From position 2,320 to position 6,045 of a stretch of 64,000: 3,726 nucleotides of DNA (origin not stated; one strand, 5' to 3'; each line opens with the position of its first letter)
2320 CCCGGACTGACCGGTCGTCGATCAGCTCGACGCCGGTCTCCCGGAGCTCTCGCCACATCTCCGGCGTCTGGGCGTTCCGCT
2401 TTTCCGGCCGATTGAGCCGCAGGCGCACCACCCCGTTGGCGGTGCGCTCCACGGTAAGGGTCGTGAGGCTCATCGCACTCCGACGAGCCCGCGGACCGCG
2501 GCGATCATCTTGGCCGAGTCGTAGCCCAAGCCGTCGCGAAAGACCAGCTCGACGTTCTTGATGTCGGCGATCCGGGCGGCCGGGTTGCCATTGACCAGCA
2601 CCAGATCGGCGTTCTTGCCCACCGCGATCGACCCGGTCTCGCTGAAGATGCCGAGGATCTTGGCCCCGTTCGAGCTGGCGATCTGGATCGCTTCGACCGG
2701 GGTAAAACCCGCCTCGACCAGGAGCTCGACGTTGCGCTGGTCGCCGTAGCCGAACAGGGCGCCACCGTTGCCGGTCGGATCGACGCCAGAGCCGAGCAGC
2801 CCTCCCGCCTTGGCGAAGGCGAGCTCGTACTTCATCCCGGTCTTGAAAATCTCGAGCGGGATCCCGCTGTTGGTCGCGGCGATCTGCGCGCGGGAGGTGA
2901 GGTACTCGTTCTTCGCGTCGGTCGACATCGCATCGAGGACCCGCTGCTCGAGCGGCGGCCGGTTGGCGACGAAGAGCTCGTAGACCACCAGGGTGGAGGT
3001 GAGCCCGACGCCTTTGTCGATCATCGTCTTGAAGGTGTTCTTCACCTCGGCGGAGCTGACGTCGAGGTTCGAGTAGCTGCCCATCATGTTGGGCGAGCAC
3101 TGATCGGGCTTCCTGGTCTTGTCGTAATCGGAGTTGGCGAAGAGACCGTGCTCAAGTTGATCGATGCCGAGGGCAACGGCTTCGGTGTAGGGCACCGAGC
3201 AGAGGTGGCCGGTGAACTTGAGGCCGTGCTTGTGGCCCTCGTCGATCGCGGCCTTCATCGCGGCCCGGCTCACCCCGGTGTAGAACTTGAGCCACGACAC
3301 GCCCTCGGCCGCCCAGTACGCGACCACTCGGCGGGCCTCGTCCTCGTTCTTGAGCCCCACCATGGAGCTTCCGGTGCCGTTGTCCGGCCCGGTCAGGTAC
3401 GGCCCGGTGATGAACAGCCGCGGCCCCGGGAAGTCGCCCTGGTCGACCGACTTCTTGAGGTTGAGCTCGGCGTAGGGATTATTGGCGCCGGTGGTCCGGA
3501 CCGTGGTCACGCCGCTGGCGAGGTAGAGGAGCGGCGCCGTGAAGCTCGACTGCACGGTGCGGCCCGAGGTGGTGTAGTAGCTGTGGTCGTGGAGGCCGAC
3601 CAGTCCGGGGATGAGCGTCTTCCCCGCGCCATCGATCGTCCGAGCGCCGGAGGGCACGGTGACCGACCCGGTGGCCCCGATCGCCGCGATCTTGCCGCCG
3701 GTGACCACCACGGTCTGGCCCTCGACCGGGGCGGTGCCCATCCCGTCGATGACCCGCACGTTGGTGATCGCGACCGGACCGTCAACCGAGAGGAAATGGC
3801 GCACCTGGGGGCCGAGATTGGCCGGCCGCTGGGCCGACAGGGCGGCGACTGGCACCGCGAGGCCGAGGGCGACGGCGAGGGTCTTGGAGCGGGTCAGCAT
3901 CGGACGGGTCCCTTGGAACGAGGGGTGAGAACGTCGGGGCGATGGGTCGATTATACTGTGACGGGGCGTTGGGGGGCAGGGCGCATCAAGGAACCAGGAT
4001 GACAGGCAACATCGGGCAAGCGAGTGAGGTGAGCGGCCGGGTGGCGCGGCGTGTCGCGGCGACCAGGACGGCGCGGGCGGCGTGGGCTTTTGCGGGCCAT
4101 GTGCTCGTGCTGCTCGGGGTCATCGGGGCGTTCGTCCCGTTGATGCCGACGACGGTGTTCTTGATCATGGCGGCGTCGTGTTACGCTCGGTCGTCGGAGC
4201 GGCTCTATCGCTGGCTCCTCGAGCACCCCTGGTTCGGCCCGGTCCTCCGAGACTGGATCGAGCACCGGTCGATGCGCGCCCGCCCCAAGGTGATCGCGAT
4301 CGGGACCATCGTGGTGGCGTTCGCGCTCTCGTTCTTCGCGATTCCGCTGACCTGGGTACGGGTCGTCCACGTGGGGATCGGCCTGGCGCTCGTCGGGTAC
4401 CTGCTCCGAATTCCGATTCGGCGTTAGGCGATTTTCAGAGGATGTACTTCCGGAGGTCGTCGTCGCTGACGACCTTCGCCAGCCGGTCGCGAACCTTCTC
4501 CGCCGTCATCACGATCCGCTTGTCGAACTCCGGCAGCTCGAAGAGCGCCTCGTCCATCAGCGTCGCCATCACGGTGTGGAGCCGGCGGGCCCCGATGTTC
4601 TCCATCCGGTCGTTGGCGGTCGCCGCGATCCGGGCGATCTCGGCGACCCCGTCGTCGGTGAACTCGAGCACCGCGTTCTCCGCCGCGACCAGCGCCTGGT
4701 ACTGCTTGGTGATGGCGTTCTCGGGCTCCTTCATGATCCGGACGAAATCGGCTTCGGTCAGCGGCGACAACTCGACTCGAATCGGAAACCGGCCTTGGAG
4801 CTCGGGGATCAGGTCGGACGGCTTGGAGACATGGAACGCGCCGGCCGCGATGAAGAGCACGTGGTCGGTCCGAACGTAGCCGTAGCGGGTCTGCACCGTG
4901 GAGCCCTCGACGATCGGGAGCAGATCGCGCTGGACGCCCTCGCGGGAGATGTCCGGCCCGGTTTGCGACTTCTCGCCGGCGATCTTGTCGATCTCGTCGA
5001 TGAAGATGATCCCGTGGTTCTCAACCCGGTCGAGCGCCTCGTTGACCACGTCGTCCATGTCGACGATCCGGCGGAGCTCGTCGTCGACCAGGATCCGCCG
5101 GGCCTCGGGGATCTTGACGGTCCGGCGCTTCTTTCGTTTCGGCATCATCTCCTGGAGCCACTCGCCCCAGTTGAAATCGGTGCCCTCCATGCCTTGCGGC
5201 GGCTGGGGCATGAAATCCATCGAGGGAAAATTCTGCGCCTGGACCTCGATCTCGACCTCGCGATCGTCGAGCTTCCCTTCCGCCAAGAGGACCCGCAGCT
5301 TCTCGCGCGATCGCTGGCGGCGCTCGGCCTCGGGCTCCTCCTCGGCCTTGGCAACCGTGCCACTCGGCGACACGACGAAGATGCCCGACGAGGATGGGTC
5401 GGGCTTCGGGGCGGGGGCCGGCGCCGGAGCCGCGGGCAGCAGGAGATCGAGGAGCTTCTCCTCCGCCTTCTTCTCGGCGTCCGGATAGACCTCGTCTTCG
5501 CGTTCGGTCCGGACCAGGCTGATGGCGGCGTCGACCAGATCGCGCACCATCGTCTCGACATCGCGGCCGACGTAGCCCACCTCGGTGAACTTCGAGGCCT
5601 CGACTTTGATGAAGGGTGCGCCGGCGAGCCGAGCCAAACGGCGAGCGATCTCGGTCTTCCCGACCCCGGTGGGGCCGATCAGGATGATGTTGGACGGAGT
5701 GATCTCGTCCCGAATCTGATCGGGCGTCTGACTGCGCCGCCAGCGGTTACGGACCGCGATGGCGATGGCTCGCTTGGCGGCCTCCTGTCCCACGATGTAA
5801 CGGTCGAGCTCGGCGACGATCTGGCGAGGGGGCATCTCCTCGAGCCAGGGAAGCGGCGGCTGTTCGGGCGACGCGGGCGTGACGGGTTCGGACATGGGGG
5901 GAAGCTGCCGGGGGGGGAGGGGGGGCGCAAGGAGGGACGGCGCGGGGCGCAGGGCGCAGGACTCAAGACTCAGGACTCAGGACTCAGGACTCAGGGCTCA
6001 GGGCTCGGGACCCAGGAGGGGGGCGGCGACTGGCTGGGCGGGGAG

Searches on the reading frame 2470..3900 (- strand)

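Call 48: search_protein_families(library=pfam, proteins=[window:2470-3900:-], max_evalue=0.00001)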
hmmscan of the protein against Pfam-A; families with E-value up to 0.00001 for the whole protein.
window:2470-3900:- (476 aa): 2 families
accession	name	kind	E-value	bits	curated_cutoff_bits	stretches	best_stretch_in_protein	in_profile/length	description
PF01979.26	Amidohydro_1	-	7.4e-25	88.4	25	1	96-457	2-342/345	Amidohydrolase family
PF07969.17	Amidohydro_3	-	5.6e-09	36.4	29.7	1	401-455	409-466/472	Amidohydrolase family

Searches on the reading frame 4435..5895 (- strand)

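Call 48: search_protein_families(library=pfam, proteins=[window:4435-5895:-], max_evalue=0.00001)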
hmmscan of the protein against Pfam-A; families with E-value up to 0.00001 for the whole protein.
window:4435-5895:- (486 aa): 4 families
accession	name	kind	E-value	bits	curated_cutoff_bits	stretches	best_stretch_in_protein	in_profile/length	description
PF07724.20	AAA_2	-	1.4e-31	110.2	27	1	250-373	26-166/166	AAA domain (Cdc48 subfamily)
PF00004.35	AAA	-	1.7e-18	67.8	21.2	2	279-376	41-129/131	ATPase family associated with various cellular activities (AAA)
PF07728.20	AAA_5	-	1.2e-07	32.2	22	0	69-106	1-39/139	AAA domain (dynein-related subfamily)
PF13401.12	AAA_22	-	2.2e-06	28.5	27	0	67-114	5-55/130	AAA domain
